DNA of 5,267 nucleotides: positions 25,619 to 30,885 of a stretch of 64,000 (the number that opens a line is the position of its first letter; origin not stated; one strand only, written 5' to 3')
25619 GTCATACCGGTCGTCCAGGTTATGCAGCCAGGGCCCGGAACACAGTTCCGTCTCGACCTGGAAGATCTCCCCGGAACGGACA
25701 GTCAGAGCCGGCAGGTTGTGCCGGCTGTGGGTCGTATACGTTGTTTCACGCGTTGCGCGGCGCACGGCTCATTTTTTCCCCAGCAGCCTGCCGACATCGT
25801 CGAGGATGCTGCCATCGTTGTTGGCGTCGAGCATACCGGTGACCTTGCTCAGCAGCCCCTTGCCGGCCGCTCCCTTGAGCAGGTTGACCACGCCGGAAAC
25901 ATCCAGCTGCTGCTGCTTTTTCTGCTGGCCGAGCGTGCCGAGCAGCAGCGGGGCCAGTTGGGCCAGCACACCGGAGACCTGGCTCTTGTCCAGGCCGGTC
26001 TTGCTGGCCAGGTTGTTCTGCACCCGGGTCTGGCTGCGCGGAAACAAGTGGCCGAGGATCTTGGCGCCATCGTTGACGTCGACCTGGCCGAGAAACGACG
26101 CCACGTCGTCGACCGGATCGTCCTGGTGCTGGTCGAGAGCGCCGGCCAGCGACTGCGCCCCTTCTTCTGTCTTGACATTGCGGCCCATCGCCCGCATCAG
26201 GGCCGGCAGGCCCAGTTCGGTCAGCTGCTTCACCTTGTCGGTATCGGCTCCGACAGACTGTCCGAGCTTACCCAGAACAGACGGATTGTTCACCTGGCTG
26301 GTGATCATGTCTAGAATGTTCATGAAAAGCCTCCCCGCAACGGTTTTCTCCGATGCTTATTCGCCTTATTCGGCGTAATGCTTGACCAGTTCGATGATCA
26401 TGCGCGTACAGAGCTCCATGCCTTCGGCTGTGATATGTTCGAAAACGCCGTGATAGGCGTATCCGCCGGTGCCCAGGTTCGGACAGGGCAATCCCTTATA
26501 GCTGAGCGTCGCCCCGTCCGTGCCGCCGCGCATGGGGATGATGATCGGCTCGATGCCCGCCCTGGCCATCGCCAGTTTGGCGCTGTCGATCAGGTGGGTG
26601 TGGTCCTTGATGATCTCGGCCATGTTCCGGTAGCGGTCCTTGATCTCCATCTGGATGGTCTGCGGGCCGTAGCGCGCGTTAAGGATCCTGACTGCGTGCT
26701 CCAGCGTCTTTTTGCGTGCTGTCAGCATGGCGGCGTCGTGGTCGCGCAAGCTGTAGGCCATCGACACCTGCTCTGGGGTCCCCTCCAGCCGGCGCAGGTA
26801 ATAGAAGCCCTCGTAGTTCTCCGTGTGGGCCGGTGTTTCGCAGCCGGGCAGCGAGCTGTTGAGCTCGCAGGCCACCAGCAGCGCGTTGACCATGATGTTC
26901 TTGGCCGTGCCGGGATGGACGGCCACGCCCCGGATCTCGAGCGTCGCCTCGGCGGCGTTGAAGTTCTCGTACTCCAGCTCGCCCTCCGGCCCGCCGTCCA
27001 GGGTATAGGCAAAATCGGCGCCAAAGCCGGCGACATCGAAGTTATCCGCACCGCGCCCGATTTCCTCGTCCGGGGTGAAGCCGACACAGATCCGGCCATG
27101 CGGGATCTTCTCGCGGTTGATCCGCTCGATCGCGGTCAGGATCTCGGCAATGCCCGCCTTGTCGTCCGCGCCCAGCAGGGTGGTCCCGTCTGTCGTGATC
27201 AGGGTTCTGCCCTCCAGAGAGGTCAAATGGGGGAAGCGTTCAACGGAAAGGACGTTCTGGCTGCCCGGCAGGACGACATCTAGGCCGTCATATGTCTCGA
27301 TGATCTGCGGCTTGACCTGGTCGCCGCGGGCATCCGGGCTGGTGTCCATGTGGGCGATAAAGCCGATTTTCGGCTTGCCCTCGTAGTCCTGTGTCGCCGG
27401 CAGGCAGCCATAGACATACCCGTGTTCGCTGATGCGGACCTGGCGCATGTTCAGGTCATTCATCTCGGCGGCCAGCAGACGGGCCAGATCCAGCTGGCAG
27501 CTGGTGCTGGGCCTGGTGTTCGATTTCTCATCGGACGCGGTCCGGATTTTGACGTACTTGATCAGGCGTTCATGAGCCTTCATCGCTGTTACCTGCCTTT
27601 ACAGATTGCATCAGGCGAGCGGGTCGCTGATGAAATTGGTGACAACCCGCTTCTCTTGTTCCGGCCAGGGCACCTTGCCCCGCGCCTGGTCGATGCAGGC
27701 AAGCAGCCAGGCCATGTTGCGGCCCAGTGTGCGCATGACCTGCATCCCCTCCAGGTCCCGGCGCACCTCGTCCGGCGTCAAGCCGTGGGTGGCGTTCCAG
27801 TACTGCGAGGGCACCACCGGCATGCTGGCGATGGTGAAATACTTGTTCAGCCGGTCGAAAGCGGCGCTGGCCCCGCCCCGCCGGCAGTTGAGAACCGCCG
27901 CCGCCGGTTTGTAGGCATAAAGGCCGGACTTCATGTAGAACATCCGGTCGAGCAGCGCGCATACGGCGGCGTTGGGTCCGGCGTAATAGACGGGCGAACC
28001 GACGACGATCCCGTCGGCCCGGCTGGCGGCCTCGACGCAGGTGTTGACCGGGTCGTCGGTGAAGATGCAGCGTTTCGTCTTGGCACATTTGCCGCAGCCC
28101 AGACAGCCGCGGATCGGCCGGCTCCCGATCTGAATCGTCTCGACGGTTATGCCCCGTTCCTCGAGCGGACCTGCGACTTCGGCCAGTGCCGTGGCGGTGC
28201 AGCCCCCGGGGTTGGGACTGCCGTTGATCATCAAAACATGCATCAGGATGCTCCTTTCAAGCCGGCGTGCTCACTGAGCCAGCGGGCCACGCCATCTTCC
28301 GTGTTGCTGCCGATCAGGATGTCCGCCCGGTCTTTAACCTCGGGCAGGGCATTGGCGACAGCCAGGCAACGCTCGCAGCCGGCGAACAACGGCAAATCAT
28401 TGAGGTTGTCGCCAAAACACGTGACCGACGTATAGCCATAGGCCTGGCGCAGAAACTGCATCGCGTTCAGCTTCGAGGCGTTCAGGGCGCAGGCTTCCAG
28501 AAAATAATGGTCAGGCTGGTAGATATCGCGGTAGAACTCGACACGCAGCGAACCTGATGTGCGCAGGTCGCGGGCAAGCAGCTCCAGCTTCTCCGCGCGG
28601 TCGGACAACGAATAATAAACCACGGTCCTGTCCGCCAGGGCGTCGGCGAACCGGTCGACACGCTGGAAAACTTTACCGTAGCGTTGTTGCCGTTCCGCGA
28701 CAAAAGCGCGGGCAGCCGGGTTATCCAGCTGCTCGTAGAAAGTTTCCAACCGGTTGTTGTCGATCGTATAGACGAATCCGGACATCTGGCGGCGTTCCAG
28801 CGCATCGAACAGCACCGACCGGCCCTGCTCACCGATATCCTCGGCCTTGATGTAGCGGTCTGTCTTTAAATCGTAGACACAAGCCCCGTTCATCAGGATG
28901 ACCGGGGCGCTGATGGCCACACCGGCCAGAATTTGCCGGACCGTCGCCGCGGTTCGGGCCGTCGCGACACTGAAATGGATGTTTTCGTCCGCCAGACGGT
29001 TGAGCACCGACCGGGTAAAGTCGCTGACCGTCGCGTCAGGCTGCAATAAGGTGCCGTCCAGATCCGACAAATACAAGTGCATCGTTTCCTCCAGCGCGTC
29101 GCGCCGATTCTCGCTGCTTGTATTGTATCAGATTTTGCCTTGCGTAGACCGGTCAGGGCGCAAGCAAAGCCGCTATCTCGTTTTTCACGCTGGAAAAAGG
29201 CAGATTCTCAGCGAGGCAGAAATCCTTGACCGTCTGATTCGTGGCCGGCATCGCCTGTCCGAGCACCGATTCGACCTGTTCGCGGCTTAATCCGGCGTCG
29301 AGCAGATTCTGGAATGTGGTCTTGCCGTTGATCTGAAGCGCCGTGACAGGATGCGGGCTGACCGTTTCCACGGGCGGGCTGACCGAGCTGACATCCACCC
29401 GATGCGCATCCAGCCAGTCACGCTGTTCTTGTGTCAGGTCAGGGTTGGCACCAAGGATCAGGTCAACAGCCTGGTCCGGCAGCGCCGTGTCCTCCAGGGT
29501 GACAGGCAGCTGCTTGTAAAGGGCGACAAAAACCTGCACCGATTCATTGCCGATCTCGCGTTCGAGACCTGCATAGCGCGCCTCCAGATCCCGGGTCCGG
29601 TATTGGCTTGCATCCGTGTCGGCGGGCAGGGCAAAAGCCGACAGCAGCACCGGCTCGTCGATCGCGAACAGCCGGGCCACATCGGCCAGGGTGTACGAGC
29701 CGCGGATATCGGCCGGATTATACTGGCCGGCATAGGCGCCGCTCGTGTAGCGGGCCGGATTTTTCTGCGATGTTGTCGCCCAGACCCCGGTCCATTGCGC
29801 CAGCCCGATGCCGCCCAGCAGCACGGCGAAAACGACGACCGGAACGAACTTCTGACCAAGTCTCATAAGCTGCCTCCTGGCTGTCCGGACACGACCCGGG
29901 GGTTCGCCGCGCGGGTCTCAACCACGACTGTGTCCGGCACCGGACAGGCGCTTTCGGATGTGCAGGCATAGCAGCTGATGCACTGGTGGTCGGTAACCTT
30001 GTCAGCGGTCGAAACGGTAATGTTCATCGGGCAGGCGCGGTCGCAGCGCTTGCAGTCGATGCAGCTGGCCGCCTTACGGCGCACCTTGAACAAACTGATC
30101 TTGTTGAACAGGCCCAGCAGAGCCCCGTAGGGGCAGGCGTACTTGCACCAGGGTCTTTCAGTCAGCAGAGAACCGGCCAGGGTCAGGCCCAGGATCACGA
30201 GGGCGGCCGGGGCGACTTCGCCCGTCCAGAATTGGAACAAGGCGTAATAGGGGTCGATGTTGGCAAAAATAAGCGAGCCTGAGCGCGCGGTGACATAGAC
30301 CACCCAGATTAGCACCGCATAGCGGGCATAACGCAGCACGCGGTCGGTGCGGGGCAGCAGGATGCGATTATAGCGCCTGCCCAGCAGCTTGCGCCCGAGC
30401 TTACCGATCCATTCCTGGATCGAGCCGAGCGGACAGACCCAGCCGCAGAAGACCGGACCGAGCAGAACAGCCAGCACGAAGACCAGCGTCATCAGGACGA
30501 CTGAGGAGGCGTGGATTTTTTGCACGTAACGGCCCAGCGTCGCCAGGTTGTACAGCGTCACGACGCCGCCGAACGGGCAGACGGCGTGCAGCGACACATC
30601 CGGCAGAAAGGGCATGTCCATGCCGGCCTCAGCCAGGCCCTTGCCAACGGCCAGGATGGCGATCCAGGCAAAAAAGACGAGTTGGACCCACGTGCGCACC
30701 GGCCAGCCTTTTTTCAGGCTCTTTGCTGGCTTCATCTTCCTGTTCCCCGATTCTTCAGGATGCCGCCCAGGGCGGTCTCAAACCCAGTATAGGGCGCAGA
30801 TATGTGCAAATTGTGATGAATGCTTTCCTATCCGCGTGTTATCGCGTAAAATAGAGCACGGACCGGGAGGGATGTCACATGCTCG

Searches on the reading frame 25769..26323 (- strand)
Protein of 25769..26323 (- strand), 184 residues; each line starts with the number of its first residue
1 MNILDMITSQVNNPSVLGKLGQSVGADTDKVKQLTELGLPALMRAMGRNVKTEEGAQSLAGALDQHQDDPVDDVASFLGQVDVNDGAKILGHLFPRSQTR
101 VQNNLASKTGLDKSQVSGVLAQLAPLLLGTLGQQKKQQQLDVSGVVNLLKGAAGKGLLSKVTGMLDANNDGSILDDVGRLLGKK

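Call 85: search_protein_families(library=pfam, proteins=[window:25769-26323:-], max_evalue=0.00001)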
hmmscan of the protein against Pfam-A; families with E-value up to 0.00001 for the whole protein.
window:25769-26323:- (184 aa): 1 family
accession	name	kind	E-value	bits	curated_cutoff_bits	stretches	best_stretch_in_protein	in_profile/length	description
PF06078.17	DUF937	-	6.1e-28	98.4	25.4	1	5-134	1-135/135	Bacterial protein of unknown function (DUF937)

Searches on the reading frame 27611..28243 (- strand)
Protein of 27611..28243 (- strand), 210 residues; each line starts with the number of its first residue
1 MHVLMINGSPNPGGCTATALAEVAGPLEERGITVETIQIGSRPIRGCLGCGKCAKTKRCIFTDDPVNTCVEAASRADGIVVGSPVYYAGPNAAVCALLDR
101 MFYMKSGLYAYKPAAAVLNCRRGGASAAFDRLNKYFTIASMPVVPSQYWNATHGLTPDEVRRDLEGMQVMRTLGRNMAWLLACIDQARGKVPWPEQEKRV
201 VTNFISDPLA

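Call 86: search_protein_families(library=pfam, proteins=[window:27611-28243:-], max_evalue=0.00001)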
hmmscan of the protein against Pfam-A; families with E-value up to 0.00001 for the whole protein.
window:27611-28243:- (210 aa): 1 family
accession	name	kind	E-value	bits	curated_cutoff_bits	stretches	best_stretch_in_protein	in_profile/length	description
PF03358.20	FMN_red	-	8.2e-27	94.1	24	1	1-153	1-149/152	NADPH-dependent FMN reductase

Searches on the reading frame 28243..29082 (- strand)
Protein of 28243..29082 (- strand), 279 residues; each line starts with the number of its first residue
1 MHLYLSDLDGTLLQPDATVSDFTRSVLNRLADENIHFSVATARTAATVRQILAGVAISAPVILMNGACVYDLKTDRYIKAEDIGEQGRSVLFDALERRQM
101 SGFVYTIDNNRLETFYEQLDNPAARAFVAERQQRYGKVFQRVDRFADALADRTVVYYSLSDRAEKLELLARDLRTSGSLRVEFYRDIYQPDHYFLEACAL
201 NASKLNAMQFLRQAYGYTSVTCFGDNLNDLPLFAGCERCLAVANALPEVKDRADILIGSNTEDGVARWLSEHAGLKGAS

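Call 86: search_protein_families(library=pfam, proteins=[window:28243-29082:-], max_evalue=0.00001)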
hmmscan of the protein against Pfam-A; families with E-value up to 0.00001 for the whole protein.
window:28243-29082:- (279 aa): 2 families
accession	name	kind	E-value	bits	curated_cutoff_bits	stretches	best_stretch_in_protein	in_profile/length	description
PF08282.18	Hydrolase_3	-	4.9e-41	141.6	20.9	1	5-269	2-255/255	haloacid dehalogenase-like hydrolase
PF05116.19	S6PP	-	1.1e-10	42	20.3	0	3-64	4-65/247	Sucrose-6F-phosphate phosphohydrolase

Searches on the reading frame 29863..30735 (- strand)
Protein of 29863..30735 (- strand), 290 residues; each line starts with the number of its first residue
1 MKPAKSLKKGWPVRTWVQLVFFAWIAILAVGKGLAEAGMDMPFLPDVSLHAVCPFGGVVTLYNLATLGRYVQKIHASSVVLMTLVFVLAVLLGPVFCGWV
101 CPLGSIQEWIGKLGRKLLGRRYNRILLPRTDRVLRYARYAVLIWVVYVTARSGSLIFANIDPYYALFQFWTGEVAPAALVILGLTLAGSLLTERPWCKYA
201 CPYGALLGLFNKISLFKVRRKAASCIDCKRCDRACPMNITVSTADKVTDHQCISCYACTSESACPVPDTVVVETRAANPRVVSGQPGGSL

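Call 86: search_protein_families(library=pfam, proteins=[window:29863-30735:-], max_evalue=0.00001)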
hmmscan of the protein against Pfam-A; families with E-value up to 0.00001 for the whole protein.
window:29863-30735:- (290 aa): 1 family
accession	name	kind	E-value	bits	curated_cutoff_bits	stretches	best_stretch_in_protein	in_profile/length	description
PF12801.12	Fer4_5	-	9.7e-24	83.5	22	2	75-120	2-47/48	4Fe-4S binding domain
